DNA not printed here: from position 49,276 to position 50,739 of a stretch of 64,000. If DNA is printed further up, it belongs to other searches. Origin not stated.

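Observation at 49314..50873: fic cassette bracketed by an ~80-bp duplication of the aminotransferase gene's 3' end (att-like direct repeats without an integrase)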

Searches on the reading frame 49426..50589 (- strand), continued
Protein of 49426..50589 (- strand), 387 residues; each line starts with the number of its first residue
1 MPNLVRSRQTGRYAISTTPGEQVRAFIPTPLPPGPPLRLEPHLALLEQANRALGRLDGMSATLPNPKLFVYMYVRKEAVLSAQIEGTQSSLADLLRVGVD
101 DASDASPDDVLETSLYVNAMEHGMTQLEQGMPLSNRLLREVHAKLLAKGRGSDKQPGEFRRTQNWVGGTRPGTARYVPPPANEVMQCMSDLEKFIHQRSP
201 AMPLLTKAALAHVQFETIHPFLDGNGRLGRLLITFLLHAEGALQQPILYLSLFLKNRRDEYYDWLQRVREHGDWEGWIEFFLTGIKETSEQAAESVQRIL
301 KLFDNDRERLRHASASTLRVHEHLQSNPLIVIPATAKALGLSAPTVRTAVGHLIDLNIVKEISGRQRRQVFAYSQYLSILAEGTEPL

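Call 37: search_protein_families(library=ncbifam, proteins=[window:49426-50589:-])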
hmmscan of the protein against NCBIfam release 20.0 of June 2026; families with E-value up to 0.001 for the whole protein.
window:49426-50589:- (387 aa): 4 families
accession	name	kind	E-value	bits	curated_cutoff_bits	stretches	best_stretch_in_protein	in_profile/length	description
NF046030.1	ProtAdlyltaseSoFic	equivalog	4.2e-44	151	550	1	31-382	13-357/361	protein adenylyltransferase Fic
NF041381.1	XopAC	subfamily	1.5e-05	23.9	450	1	108-234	279-408/451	XopAC/AvrAC family type III secretion system effector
TIGR02613.1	mob_myst_B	hypoth_equivalog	0.00031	20.7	124.4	1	132-275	48-179/186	mobile mystery protein B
NF040876.1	RHE_PE00001_fam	equivalog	0.00036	19.9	250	0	197-367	204-364/371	RHE_PE00001 family protein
